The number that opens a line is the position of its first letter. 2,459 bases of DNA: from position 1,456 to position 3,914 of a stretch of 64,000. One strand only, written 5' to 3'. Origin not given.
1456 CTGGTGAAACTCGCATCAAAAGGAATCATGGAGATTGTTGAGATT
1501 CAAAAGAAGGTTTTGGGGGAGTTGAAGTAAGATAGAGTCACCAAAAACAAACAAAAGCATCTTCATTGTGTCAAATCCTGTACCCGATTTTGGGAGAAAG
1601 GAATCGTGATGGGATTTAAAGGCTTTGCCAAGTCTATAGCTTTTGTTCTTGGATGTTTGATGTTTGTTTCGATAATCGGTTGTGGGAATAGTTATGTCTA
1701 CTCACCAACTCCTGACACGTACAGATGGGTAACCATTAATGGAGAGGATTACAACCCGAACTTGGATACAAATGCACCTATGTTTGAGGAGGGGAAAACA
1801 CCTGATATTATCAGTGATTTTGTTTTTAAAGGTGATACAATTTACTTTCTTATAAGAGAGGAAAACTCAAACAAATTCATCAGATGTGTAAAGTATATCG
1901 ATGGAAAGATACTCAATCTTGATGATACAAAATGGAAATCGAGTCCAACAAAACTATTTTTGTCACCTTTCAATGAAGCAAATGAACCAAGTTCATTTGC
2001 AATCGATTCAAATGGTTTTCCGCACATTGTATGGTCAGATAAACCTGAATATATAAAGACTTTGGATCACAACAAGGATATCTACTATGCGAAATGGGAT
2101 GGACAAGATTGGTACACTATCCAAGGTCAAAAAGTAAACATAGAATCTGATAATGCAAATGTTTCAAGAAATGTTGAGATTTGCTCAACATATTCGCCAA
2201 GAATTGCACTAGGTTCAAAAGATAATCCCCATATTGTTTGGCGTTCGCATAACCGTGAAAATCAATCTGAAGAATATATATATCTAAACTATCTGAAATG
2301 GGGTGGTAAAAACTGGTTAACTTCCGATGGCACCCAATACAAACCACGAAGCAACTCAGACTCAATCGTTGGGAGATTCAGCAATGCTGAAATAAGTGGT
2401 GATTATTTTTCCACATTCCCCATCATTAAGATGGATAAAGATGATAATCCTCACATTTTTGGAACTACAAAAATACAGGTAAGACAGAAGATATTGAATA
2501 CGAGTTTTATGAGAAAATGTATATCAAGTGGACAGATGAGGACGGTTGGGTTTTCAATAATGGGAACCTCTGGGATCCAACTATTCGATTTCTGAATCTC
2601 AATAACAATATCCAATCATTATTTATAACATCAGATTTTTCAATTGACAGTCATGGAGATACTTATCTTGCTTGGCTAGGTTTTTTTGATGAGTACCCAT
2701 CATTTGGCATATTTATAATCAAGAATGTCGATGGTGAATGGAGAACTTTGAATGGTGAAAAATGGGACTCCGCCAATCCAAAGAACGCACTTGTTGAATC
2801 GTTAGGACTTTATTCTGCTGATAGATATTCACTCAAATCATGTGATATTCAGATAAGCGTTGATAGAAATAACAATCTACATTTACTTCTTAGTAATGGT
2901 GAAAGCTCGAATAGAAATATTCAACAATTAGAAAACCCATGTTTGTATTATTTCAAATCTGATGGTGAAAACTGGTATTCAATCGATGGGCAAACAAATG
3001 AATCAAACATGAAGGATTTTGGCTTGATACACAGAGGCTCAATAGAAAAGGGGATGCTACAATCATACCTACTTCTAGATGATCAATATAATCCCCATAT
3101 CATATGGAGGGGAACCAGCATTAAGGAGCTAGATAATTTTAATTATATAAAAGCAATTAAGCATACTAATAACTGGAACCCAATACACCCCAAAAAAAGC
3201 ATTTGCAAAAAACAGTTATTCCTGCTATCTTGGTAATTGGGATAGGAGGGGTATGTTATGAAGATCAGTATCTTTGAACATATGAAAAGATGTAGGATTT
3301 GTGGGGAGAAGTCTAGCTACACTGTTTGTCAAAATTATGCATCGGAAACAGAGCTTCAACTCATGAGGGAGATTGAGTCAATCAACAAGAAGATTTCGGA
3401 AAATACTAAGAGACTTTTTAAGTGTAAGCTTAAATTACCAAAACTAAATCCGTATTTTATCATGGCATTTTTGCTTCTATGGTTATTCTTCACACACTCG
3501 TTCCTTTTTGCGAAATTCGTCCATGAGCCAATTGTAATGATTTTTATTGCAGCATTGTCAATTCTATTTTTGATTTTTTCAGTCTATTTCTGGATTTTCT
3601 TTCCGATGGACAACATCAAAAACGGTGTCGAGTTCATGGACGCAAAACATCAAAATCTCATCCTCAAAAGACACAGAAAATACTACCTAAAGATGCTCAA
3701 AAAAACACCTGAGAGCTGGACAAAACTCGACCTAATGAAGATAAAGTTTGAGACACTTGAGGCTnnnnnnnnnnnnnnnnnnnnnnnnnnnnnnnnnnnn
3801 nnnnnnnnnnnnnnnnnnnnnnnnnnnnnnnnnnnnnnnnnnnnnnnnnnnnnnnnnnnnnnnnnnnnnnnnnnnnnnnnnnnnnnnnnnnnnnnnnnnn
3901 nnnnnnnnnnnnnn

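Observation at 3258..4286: Tandem pair of small zinc-ribbon plus 2TM paralogues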

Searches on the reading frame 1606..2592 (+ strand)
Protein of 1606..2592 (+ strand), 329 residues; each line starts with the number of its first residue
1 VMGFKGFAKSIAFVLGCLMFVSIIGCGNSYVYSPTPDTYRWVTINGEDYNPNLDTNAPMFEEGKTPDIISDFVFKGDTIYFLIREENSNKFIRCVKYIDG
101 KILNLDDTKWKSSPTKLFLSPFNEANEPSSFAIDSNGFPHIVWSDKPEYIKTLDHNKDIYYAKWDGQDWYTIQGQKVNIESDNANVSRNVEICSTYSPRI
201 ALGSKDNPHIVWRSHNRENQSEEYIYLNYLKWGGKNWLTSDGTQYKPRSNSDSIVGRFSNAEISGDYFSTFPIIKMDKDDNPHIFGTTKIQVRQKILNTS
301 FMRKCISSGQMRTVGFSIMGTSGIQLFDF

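Call 6: search_protein_families(library=pfam, proteins=[window:1606-2592:+], max_evalue=1)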
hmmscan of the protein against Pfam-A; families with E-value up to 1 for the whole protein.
window:1606-2592:+ (329 aa): 2 families
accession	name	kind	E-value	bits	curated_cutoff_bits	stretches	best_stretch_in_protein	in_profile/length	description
PF15892.11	BNR_4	-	8.1e-06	25.8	27.3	2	126-174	226-269/272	BNR repeat-containing family member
PF16537.11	T2SSB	-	0.2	11.8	28.4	1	29-50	8-28/60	Type II secretion system protein B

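Call 7: search_protein_families(library=ncbifam, proteins=[window:1606-2592:+], max_evalue=1)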
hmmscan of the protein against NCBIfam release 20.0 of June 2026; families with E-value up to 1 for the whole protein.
window:1606-2592:+ (329 aa): 1 family
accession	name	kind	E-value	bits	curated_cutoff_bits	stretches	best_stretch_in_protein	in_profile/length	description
NF053835.1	PDIAV_lipo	equivalog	3.8e-05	23.2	90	1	113-234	28-130/458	PDIAV motif-containing lipoprotein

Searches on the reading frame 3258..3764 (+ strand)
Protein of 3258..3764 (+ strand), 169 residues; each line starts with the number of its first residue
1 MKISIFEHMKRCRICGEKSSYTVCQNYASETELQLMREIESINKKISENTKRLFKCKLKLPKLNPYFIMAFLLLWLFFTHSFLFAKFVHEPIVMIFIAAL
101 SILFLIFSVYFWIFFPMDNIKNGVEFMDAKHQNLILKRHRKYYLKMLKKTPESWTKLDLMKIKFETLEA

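Call 6: search_protein_families(library=pfam, proteins=[window:3258-3764:+], max_evalue=1)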
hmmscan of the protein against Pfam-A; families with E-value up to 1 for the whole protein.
window:3258-3764:+ (169 aa): 2 families
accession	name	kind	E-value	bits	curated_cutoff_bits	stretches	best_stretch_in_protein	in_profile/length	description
PF20990.2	DUF2207_C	-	0.013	15.6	33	1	31-114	103-188/247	Predicted membrane protein (DUF2207) C-terminal domain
PF23417.1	STING_TM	-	0.046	14.6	28.1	1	34-107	22-90/109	STING transmembrane domain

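Call 7: search_protein_families(library=ncbifam, proteins=[window:3258-3764:+], max_evalue=1)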
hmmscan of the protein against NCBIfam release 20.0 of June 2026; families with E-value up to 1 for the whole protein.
window:3258-3764:+ (169 aa): 1 family
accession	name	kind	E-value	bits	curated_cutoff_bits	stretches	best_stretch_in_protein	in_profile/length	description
NF038013.1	AceTr_1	equivalog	0.65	10.1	50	1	66-109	90-133/176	acetate uptake transporter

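Call 9: find_homologous_proteins(query=window:3258-3764:+, max_evalue=0.01)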
Query window:3258-3764:+: 25 candidates shared short words with the query, none scored E <= 0.01.

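Call 15: search_protein_families(library=padloc, proteins=[window:3258-3764:+], max_evalue=1)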
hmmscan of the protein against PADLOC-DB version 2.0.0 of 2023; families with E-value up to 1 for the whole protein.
window:3258-3764:+ (169 aa): 0 families

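Call 16: search_protein_families(library=phrogs, proteins=[window:3258-3764:+], max_evalue=1)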
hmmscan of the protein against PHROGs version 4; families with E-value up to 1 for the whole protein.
window:3258-3764:+ (169 aa): 4 families
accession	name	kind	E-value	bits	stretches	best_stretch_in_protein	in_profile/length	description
phrog_10292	-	unknown function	0.014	16.4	1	4-134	12-106/136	-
phrog_16411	-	DNA, RNA and nucleotide metabolism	0.078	14.1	1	123-163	22-61/72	HTH DNA binding protein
phrog_2807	-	unknown function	0.099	13.1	1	6-51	38-85/273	-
phrog_29655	-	unknown function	0.17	13.2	1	91-130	46-85/91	-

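Call 75: predict_structure(alignment_id=A6)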
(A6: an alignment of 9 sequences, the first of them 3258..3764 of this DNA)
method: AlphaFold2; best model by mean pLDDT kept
length: 169 residues; sequences in the alignment: 9
mean_pLDDT: 80.9   pTM: 0.59
mean pLDDT of the five models: 80.9, 80.3, 78.4, 77.7, 77.6
residues with pLDDT >= 90: 32; 70-90: 115; 50-70: 14; < 50: 8
segments of 3 or more residues with pLDDT < 50: 1-7
pLDDT, mean of each block of 10 residues (from residue 1): 47 87 88 90 92 79 74 85 79 83 82 70 86 92 89 85 66
secondary structure, 60 per line:
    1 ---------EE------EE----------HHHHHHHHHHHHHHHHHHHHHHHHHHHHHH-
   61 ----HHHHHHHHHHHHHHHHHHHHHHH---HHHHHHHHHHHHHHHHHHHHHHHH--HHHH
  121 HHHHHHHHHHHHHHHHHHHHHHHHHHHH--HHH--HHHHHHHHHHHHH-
elements in order: H30-59 H65-87 H91-114 H117-148 H156-168

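Call 83: fold_search(model_id=the predicted structure, library=pdb)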
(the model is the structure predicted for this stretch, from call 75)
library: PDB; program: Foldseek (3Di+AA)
matches with E <= 10: 167; with E <= 0.001: 0
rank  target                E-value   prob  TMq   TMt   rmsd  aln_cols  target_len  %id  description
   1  7p3r_A                6.7e-01  0.33  0.23  0.14   9.3       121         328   16  Helical structure of the toxin MakA from Vibrio cholera (released 2022-02-23)
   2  8ub7_B                7.1e-01  0.47  0.30  0.40  20.9       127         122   12  Diversity-generating retroelement (DGR) ribonucleoprotein reverse transcriptase - Active state (N-occupied) (released 2024-10-23)
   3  7nsu_D                7.9e-01  0.63  0.38  0.17   8.7       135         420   14  ColicinE9 intact translocation complex (released 2021-08-11)
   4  5sxk_B                1.1e+00  0.13  0.21  0.16  14.9       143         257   15  Crystal Structure of PI3Kalpha in complex with fragment 18 (released 2017-02-15)
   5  8i4v_A                1.2e+00  0.10  0.20  0.12  21.6       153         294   16  Cryo-EM structure of 5-subunit Smc5/6 arm region (released 2024-06-26)
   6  6ox7_C                1.4e+00  0.28  0.32  0.40  10.3       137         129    9  The complex of 1918 NS1-ED and the iSH2 domain of the human p85beta subunit of PI3K (released 2020-04-22)
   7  6g6w_B                1.4e+00  0.28  0.31  0.34  12.9       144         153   13  HUMAN PI3KDELTA IN COMPLEX WITH LIGAND LASW1976 (released 2018-11-07)
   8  7n6g_3H               1.4e+00  0.23  0.25  0.16   9.1       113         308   13  C1 of central pair (released 2022-05-18)
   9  1jch_A                1.4e+00  0.23  0.26  0.13   9.0       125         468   11  Crystal Structure of Colicin E3 in Complex with its Immunity Protein (released 2001-11-30)
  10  8ub7_D                1.5e+00  0.47  0.30  0.43  16.5       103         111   14  Diversity-generating retroelement (DGR) ribonucleoprotein reverse transcriptase - Active state (N-occupied) (released 2024-10-23)
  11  9qxt_A                1.6e+00  0.21  0.26  0.08  10.9       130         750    5  E. coli JetABC dimer in the DNA boarding-holding state (released 2025-10-01)
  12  4mh6                  1.6e+00  0.13  0.25  0.26  12.8       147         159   14  2.8 Angstrom Crystal Structure of Type III Secretion Protein YscO from Vibrio parahaemolyticus (released 2013-09-11)
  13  8idc_E                1.8e+00  0.14  0.23  0.15  12.1       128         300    9  Cryo-EM structure of Mycobacterium tuberculosis FtsEX/RipC complex in peptidisc (released 2023-10-04)
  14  8idd_E                1.9e+00  0.28  0.35  0.36   8.1       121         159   11  Cryo-EM structure of Mycobacterium tuberculosis ATP bound FtsEX/RipC complex in peptidisc (released 2023-10-04)
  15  6yuf_A                2.0e+00  0.11  0.19  0.10  11.6       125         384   14  Cohesin complex with loader gripping DNA (released 2020-08-19)
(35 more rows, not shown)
